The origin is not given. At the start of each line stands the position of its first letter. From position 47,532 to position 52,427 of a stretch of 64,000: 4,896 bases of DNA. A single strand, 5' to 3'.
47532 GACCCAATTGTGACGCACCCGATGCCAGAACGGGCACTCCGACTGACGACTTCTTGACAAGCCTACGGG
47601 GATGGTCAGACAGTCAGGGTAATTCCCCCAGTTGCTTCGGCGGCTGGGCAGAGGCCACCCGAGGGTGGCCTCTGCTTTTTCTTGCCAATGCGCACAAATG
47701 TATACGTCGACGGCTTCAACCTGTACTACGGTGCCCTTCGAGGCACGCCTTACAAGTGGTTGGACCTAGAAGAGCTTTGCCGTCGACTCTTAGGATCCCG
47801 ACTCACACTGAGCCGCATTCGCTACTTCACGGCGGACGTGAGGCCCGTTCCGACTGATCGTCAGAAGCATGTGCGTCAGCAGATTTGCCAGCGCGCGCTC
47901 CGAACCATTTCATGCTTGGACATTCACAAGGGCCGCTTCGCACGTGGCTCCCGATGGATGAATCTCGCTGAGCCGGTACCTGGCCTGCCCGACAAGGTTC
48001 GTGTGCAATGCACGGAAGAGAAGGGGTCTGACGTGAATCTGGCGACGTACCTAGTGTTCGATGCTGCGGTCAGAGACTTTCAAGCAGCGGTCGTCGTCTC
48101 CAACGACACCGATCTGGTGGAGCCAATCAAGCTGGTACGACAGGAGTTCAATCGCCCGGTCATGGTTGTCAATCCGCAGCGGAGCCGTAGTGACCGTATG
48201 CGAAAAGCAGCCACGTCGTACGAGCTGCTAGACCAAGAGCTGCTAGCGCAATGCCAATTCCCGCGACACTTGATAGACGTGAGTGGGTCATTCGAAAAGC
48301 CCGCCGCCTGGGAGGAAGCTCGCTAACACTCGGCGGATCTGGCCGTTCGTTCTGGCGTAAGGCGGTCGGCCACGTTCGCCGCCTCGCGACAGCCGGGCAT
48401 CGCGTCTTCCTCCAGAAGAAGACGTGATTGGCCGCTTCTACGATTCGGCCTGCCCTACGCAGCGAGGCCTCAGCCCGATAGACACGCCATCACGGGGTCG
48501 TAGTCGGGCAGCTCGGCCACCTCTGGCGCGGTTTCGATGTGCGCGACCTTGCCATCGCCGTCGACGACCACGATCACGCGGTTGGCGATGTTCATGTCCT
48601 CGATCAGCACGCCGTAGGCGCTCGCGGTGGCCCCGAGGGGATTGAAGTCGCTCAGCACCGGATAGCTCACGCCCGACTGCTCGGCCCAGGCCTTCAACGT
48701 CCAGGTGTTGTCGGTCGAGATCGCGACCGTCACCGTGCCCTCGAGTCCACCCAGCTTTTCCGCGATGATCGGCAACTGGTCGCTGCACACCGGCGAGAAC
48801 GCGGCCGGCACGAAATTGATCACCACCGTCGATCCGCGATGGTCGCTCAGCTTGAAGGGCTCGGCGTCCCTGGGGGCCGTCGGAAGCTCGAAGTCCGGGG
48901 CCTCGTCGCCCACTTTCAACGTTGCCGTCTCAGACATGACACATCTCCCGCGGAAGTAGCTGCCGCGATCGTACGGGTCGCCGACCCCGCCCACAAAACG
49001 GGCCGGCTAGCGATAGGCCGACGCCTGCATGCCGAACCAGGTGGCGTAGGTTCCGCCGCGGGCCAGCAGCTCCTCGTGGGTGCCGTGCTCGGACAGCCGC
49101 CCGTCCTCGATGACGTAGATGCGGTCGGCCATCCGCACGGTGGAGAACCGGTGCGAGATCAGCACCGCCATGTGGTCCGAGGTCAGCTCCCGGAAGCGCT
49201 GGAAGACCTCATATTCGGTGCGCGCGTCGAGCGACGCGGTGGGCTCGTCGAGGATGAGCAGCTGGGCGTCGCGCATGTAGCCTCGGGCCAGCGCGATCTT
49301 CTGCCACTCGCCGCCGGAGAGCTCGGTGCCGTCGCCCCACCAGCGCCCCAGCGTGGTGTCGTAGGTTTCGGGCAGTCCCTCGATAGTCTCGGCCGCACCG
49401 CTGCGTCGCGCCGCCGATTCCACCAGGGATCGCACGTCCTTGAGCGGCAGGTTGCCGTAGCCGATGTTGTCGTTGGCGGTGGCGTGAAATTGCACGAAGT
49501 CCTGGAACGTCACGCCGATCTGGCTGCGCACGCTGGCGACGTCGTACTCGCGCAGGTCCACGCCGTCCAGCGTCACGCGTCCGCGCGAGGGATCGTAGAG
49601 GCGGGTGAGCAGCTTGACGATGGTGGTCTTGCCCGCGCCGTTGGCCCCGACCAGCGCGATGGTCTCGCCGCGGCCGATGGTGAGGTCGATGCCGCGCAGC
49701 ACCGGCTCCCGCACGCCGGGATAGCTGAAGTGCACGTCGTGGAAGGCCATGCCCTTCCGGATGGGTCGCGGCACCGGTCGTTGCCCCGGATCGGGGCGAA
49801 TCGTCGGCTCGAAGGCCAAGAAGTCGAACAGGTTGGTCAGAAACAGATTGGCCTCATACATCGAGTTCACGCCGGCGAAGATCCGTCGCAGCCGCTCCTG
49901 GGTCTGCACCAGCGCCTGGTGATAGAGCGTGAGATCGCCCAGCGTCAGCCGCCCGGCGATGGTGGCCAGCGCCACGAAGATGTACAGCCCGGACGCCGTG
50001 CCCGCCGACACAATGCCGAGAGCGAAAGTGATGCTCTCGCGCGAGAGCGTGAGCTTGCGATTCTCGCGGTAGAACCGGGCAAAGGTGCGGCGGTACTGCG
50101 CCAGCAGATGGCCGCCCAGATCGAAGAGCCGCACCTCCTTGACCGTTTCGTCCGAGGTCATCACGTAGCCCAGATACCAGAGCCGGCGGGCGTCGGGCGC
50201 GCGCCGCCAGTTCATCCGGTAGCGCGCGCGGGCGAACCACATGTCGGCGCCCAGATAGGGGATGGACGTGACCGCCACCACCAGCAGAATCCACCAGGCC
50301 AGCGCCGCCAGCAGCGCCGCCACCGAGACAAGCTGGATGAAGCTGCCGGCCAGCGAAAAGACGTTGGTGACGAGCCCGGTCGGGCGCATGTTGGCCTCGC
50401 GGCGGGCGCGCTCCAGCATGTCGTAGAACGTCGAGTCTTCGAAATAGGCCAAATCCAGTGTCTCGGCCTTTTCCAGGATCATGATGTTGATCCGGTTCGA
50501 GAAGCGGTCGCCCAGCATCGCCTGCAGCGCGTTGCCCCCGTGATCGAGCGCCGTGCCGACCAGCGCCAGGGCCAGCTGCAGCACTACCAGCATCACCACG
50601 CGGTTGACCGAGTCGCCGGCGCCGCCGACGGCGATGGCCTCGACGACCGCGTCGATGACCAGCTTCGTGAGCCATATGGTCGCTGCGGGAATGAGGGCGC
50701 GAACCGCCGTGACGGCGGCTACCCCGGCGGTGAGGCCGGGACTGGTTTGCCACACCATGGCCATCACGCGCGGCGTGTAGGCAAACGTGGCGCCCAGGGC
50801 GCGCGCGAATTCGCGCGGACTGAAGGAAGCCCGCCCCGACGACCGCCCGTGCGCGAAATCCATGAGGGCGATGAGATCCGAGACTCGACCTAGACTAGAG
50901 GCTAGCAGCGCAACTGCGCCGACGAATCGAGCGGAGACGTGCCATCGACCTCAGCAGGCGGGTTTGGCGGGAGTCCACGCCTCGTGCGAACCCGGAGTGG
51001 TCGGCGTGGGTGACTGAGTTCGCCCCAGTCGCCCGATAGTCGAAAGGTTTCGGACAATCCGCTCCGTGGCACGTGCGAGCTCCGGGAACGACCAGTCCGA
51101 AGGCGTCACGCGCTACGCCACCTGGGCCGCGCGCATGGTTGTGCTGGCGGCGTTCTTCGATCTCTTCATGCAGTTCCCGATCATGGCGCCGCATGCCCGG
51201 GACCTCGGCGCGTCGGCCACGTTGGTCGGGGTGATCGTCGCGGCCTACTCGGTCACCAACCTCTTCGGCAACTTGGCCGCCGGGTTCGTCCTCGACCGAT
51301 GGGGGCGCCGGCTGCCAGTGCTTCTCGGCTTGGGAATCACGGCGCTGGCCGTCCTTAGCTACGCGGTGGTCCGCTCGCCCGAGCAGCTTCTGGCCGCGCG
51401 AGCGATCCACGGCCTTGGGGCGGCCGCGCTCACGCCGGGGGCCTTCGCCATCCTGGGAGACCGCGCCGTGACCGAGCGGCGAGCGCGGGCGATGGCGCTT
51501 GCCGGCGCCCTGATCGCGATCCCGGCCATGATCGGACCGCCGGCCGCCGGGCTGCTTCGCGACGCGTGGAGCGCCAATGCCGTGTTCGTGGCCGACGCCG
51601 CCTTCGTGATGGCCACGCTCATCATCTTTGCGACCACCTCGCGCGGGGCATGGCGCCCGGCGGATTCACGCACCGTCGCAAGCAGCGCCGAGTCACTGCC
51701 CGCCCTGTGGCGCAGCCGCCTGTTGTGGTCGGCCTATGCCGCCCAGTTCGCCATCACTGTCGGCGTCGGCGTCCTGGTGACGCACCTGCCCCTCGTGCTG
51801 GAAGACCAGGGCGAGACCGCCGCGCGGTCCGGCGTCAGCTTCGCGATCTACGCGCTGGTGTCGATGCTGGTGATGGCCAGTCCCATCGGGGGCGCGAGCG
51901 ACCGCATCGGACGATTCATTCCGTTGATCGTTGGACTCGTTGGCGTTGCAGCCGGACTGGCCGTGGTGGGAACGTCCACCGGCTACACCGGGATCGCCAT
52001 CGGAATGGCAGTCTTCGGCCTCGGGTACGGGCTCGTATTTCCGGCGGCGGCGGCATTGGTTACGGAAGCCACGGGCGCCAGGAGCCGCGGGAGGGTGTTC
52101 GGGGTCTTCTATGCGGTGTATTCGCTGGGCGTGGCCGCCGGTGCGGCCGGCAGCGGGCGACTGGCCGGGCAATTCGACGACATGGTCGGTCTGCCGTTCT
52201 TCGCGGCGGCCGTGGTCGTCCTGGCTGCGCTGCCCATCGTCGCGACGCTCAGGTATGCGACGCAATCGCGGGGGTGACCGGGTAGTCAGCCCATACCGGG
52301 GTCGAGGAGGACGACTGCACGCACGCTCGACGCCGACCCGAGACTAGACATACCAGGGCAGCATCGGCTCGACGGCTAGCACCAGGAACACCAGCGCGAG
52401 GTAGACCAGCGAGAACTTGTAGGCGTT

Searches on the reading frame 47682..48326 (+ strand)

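Call 53: search_protein_families(library=pfam, proteins=[window:47682-48326:+], max_evalue=0.001)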
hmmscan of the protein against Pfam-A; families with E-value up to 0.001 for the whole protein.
window:47682-48326:+ (214 aa): 1 family
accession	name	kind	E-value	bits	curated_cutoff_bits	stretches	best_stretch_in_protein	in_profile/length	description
PF01936.24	NYN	-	5.3e-09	37.2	24.2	1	4-180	1-141/145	NYN domain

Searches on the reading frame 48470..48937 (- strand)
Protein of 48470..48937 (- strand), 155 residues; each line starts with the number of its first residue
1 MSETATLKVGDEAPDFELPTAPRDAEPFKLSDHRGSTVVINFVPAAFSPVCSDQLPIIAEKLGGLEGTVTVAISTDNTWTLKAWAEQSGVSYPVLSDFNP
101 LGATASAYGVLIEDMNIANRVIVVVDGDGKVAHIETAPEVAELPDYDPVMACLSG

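Call 6: search_protein_families(library=pfam, proteins=[window:48470-48937:-], max_evalue=0.01)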
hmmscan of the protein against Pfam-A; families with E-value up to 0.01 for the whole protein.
window:48470-48937:- (155 aa): 2 families
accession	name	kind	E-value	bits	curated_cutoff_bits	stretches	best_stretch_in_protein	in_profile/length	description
PF00578.27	AhpC-TSA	-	3.4e-28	98.5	26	1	9-133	1-123/124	AhpC/TSA family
PF08534.16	Redoxin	-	1.1e-25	90.6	26.6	1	8-147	1-145/148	Redoxin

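Call 7: search_protein_families(library=ncbifam, proteins=[window:48470-48937:-], max_evalue=0.01)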
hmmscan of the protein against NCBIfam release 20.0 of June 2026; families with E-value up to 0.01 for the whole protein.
window:48470-48937:- (155 aa): 10 families
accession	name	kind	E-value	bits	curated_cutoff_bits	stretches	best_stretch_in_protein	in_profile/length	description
NF001808.0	PRK00522.1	equivalog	5.3e-22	78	123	1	5-153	16-165/167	thiol peroxidase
NF040737.1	peroxi_PrxU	equivalog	8.6e-16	58.3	270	1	4-140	33-178/233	thioredoxin-dependent peroxiredoxin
NF045827.1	perox_SUH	exception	1.7e-14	53.6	298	1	4-152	15-164/178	thiol peroxidase Prx-SUH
TIGR03137.1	AhpC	equivalog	2.3e-12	47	272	1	32-137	28-137/187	alkyl hydroperoxide reductase subunit C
NF006960.0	PRK09437.1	equivalog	2.4e-11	43.8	140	1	5-134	2-135/156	thioredoxin-dependent thiol peroxidase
NF002854.0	PRK03147.1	subfamily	7e-09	35.8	170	1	2-110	31-137/176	thiol-disulfide oxidoreductase ResA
NF009668.0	PRK13189.1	equivalog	4.6e-08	32.6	211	1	3-138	6-146/224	peroxiredoxin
NF009669.0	PRK13190.1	equivalog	2.5e-05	23.6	261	1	7-137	3-136/203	putative peroxiredoxin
NF053650.1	PerredPrxQDein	equivalog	0.00015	21.8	260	1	14-131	2-122/148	thioredoxin-dependent peroxiredoxin PrxQ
NF041054.1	WAxxUGC_long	equivalog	0.00025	20.4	300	1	11-99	82-170/354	ResA-like WAxxUGC motif-containing protein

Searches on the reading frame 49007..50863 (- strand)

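Call 53: search_protein_families(library=pfam, proteins=[window:49007-50863:-], max_evalue=0.001)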
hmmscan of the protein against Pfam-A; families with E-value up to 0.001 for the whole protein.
window:49007-50863:- (618 aa): 4 families
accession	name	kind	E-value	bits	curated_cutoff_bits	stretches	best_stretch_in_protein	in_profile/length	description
PF00005.33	ABC_tran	-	1.4e-31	110.3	25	1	389-543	1-137/137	ABC transporter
PF00664.28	ABC_membrane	-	3.8e-07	30.5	28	1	54-315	10-264/274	ABC transporter transmembrane region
PF13304.12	AAA_21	-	1.4e-06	29.1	27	0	403-454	3-47/304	AAA domain, putative AbiEii toxin, Type IV TA system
PF02463.25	SMC_N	-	2.4e-06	27.6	40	0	425-585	106-211/220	RecF/RecN/SMC N terminal domain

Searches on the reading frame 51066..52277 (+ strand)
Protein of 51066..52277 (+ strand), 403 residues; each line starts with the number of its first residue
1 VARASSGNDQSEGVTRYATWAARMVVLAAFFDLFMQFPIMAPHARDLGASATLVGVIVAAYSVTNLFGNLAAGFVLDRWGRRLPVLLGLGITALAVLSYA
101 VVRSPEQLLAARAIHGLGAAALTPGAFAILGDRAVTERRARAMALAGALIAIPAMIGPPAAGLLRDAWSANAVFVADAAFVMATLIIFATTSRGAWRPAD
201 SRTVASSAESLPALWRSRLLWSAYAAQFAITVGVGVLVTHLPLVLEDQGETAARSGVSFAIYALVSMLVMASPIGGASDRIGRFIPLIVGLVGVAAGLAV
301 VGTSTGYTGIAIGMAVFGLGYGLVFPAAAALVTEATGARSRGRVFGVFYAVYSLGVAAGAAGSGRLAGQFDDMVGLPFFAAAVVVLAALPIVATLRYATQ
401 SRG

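Call 53: search_protein_families(library=pfam, proteins=[window:51066-52277:+], max_evalue=0.001)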
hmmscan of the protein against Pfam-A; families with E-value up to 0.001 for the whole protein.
window:51066-52277:+ (403 aa): 4 families
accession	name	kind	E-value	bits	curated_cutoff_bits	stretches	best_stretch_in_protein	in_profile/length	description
PF07690.21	MFS_1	-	2.7e-49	168.4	33.4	2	26-269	5-254/347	Major Facilitator Superfamily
PF00083.30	Sugar_tr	-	9.1e-12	45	22.3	1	35-143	29-140/452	Sugar (and other) transporter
PF12832.13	MFS_1_like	-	4.8e-09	36.2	25.2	1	17-175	214-372/373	MFS_1 like family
PF03209.21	PUCC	-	0.00019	21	21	1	311-396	92-177/401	PUCC protein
